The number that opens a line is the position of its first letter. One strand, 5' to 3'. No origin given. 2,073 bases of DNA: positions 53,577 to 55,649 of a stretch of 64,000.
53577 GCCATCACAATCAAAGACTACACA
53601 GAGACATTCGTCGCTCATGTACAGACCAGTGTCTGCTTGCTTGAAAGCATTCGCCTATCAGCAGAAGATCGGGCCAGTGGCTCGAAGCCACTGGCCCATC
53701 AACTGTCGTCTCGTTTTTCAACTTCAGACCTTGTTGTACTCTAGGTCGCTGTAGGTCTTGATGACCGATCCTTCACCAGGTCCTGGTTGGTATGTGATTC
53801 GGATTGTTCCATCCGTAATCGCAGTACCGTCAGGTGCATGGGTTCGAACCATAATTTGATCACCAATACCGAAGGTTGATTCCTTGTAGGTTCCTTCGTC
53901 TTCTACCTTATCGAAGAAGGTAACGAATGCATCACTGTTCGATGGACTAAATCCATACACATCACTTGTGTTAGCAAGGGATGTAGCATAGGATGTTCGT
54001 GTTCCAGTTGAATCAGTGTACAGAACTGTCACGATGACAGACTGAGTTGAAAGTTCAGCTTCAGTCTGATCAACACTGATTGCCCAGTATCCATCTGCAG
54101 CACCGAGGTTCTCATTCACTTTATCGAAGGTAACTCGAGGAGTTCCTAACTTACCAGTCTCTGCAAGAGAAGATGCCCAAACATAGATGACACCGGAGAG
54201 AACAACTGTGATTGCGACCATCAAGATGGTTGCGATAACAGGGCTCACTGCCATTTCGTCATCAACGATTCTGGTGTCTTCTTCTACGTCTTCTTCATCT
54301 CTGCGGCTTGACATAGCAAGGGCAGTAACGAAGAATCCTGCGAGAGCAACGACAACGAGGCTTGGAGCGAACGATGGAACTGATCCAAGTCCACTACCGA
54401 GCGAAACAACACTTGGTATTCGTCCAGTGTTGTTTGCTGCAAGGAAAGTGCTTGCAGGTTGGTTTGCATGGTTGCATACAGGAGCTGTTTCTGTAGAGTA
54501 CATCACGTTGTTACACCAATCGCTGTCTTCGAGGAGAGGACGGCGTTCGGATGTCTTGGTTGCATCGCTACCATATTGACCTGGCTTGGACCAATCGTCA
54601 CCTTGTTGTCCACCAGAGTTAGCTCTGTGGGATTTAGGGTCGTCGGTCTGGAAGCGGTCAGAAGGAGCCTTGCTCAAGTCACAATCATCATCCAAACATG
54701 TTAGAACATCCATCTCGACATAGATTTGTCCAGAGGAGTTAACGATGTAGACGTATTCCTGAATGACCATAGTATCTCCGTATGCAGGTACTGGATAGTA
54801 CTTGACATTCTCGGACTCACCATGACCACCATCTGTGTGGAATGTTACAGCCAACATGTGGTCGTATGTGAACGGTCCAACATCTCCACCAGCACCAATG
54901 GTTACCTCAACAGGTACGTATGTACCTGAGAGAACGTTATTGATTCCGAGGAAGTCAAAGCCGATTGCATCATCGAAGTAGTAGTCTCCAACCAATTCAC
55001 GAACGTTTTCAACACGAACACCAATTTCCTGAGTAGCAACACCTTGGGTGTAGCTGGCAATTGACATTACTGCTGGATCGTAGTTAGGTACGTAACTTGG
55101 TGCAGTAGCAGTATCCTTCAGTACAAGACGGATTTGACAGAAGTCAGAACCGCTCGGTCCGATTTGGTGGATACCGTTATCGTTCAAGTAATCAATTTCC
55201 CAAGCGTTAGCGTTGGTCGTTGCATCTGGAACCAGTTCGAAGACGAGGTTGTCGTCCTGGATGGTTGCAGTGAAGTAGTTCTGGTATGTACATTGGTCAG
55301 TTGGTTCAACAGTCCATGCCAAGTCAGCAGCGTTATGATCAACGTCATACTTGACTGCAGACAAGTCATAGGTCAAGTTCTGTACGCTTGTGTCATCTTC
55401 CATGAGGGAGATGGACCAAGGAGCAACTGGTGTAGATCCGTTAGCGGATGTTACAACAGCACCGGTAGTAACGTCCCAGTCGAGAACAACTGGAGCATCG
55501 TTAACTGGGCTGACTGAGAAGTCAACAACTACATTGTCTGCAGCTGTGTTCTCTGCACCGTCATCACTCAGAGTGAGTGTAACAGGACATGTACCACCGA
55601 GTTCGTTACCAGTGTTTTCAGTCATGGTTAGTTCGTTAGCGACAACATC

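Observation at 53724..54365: Type-IV-pilin-like module fused in frame to the C-terminus of a >3400-aa surface protein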

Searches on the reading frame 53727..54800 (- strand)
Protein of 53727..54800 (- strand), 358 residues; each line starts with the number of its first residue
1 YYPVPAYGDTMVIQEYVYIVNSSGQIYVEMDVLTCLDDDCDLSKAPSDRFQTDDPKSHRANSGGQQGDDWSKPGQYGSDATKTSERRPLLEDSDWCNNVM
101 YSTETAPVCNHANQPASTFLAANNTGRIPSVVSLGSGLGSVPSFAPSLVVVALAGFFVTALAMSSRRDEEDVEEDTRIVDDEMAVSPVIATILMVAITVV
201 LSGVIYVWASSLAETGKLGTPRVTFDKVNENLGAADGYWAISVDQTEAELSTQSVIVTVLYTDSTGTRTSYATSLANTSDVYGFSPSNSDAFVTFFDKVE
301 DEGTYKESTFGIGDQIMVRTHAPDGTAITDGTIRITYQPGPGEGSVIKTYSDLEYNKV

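Call 11: find_homologous_proteins(query=window:53727-54800:-)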
Query window:53727-54800:- (358 aa): 348 proteins with E <= 0.001 among 4111 candidates; the best 120 are listed.
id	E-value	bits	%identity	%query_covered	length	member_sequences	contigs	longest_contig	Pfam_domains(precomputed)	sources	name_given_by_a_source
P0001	1.7e-220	749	93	100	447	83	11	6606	PF07790.17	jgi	jgi:flagellin-like protein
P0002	3.6e-151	521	93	72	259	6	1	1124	PF07790.17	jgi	jgi:flagellin-like protein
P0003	8.9e-137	474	74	82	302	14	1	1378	PF07790.17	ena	-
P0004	6.4e-127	441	59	99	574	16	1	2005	PF07790.17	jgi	jgi:flagellin-like protein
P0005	8.3e-126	438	59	99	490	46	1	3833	PF07790.17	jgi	-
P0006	3.8e-123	429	59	96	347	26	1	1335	PF07790.17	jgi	jgi:flagellin-like protein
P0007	7.6e-119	415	58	100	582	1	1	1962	PF07790.17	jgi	jgi:flagellin-like protein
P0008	2.4e-118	413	57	100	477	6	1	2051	PF07790.17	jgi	jgi:flagellin-like protein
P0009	8.5e-118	411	57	100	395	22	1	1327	PF07790.17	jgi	jgi:flagellin-like protein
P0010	2.8e-117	410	74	73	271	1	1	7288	PF07790.17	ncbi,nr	ncbi:MAG: type IV pilin, partial [Candidatus Thermoplasmatota archaeon]|nr:type IV pilin [Candidatus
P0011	1.5e-116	407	56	100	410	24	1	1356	PF07790.17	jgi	jgi:flagellin-like protein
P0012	2.8e-106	374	54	100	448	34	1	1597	PF07790.17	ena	-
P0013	9.1e-104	365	53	97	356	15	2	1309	PF07790.17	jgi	jgi:flagellin-like protein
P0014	1.1e-103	365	58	88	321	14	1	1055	PF07790.17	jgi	jgi:flagellin-like protein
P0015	6.9e-99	349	50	99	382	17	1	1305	PF07790.17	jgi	jgi:flagellin-like protein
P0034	1.3e-78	283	45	97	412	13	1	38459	PF07790.17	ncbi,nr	ncbi:MAG: hypothetical protein CM15mP71_4550 [Candidatus Poseidoniales archaeon]|nr:MAG: hypothetica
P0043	4.8e-76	274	46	99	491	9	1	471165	PF07790.17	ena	-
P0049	4.9e-71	258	43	100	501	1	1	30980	PF07790.17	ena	-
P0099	2.3e-43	167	44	76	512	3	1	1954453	PF07790.17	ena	-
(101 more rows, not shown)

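Call 13: find_encoding_contigs(protein=P0043, flank=10000, max_places=3)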
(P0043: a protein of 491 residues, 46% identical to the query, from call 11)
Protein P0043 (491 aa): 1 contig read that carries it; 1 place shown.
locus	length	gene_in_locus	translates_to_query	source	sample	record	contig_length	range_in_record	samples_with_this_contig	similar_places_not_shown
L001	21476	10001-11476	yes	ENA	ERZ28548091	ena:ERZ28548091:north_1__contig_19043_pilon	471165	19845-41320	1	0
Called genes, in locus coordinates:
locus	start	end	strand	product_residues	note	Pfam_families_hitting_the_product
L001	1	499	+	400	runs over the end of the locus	-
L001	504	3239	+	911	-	-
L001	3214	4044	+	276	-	-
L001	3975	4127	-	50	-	-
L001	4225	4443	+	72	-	-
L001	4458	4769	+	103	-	-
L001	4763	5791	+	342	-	-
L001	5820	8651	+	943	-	-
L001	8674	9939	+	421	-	-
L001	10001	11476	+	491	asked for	PF07790:Pilin_N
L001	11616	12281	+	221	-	PF00702:Hydrolase, PF12710:HAD, PF13419:HAD_2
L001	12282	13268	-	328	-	PF00149:Metallophos, PF04042:DNA_pol_E_B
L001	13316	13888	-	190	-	-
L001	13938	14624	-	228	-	PF02464:CinA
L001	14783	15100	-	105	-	-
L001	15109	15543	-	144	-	PF03465:eRF1_3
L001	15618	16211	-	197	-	PF26356:Pelota_N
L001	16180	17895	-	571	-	PF01268:FTHFS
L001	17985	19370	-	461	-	PF01145:Band_7, PF15975:Flot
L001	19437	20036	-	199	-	-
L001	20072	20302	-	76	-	-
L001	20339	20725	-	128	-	-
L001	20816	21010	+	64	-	-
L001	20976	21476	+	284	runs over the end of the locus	-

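Call 14: find_encoding_contigs(protein=P0099, flank=10000, max_places=3)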
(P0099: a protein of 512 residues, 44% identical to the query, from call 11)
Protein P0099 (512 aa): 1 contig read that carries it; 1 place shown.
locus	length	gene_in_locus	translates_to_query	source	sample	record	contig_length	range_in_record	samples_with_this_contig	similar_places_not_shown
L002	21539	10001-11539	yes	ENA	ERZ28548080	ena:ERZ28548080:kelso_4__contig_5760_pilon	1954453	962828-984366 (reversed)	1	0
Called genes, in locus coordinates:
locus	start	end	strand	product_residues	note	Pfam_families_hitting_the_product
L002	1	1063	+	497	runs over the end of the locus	-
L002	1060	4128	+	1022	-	-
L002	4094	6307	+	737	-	-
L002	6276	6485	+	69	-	-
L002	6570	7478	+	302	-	-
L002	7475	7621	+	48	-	-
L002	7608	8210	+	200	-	-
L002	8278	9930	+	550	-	-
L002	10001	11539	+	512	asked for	PF07790:Pilin_N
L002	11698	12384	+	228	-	PF00702:Hydrolase, PF12710:HAD, PF13419:HAD_2 (faint)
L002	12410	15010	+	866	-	PF01547:SBP_bac_1, PF13416:SBP_bac_8, PF00528:BPD_transp_1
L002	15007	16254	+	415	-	PF00528:BPD_transp_1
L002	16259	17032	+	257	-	PF00005:ABC_tran, PF13304:AAA_21 (faint)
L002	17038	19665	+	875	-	-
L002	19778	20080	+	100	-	PF05375:Pacifastin_I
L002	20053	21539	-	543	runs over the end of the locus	PF00343:Phosphorylase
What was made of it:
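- Long-read assemblies do break this gene by frameshifts (L001 and L002, calls 13, 14), so errors do occur in this region.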

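Call 15: find_encoding_contigs(protein=P0049, flank=10000, max_places=3)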
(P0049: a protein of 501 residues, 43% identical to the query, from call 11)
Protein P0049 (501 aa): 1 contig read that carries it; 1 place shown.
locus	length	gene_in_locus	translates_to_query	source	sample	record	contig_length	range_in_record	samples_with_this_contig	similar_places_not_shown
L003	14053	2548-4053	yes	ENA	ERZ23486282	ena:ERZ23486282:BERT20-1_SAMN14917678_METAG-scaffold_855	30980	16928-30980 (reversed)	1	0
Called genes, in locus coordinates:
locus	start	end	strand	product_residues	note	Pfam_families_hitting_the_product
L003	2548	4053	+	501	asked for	PF07790:Pilin_N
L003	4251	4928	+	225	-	PF00702:Hydrolase, PF12710:HAD, PF13419:HAD_2 (weak)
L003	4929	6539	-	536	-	PF00149:Metallophos, PF04042:DNA_pol_E_B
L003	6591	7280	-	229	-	PF02464:CinA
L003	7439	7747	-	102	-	-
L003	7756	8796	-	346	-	PF26356:Pelota_N, PF03465:eRF1_3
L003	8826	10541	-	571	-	PF01268:FTHFS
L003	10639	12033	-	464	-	PF01145:Band_7, PF15975:Flot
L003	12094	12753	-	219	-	-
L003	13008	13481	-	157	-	-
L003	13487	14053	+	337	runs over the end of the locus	-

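Call 16: find_encoding_contigs(protein=P0034, flank=10000, max_places=3)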
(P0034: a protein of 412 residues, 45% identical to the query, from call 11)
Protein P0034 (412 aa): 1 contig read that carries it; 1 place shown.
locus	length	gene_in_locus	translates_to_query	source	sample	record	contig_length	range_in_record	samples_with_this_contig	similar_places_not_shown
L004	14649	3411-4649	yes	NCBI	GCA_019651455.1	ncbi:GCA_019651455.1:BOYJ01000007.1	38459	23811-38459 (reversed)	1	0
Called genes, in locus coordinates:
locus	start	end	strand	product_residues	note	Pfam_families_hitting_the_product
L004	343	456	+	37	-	-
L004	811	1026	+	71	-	-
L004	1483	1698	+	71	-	-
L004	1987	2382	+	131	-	-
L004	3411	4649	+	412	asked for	PF07790:Pilin_N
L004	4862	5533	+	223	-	PF00702:Hydrolase, PF12710:HAD, PF13419:HAD_2 (faint)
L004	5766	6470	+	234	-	PF02464:CinA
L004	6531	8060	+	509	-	PF00149:Metallophos, PF04042:DNA_pol_E_B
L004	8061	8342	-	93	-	-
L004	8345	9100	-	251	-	PF03465:eRF1_3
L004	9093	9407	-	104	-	PF26356:Pelota_N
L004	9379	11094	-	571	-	PF01268:FTHFS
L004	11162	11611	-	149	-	PF15975:Flot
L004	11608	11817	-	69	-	-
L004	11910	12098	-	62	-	PF01145:Band_7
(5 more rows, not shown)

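Call 79: predict_structure(alignment_id=A2)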
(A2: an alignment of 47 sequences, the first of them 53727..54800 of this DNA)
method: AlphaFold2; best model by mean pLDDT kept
length: 358 residues; sequences in the alignment: 47
mean_pLDDT: 74.9   pTM: 0.52
mean pLDDT of the five models: 74.9, 70.9, 69.9, 69.8, 66.2
residues with pLDDT >= 90: 76; 70-90: 156; 50-70: 106; < 50: 20
segments of 3 or more residues with pLDDT < 50: 70-74, 139-143, 175-181
pLDDT, mean of each block of 10 residues (from residue 1): 81 76 76 80 85 62 52 53 60 64 72 63 66 55 56 73 66 50 64 83 76 54 91 87 90 93 93 87 76 88 78 94 91 92 89 83
secondary structure, 60 per line:
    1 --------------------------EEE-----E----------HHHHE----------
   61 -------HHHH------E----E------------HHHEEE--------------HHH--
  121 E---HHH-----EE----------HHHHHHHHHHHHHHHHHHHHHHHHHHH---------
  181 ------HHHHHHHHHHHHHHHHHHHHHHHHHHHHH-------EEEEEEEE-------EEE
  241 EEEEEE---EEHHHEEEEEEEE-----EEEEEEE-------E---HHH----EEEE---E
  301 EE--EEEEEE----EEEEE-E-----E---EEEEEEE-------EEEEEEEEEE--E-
elements in order: E27-29 H46-49 H68-71 E99-101 H145-171 H187-215 E223-230 E238-246 E255-262 E268-274 E293-296 E300-302 E305-310 E315-319 E331-337 E345-354
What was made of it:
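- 54501..54545 (-): Conserved juxtamembrane motif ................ It is part of a roughly 180-aa membrane-proximal region that travels with the C-terminal module across Poseidoniales homologues. AF2 confidence is low for this part (call 79).
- Tried and rejected: Modelling the last 358 aa was meant to show whether the pilin head docks on the juxtamembrane domain. pTM was 0.52 and that domain had low confidence, so it gave no information on docking (call 79).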

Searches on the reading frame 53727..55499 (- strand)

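Call 7: search_protein_families(library=pfam, proteins=[window:53727-55499:-], max_evalue=1)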
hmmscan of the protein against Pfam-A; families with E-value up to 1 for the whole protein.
window:53727-55499:- (591 aa): 2 families
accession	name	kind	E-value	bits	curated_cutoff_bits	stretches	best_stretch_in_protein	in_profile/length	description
PF07790.16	Pilin_N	-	3.2e-08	34.7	25.2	1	417-459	2-43/78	Archaeal Type IV pilin, N-terminal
PF18303.6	Saf_2TM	-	0.28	11.5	29.5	1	379-442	30-88/152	SAVED-fused 2TM effector domain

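Call 8: search_protein_families(library=ncbifam, proteins=[window:53727-55499:-], max_evalue=1)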
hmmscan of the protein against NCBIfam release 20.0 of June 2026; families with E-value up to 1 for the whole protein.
window:53727-55499:- (591 aa): 4 families
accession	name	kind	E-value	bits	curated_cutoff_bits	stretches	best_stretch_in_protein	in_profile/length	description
TIGR02537.2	arch_flag_Nterm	domain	2.4e-08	33.3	20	1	417-445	4-32/33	archaellin/type IV pilin N-terminal domain-containing protein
NF046073.1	UpsA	equivalog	2e-05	24.7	130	1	417-446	3-32/136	pilin subunit UpsA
TIGR02599.1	TIGR02599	subfamily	0.00081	18.7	256.5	1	415-492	6-83/361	Verru_Chthon cassette protein C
NF002032.1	PRK00856.1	equivalog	0.2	10.8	263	1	459-522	12-76/297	aspartate carbamoyltransferase catalytic subunit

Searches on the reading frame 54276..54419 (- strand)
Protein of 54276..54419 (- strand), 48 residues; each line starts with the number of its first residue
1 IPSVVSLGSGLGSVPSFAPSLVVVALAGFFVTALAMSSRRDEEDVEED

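Call 29: search_protein_families(library=ncbifam, proteins=[window:54276-54419:-], max_evalue=10)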
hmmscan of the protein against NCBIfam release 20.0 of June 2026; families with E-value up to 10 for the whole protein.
seq(48 aa): 0 families

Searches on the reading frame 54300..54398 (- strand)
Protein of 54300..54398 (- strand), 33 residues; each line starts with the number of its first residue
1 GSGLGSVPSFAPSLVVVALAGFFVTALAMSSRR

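Call 62: search_protein_families(library=ncbifam, proteins=[window:54300-54398:-], max_evalue=10)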
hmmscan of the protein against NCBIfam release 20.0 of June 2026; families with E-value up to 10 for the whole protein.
seq(33 aa): 1 family
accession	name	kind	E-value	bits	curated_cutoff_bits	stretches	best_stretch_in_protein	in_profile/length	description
NF001907.1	PRK00665.1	equivalog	0.36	11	60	1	14-26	13-25/31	cytochrome b6-f complex subunit V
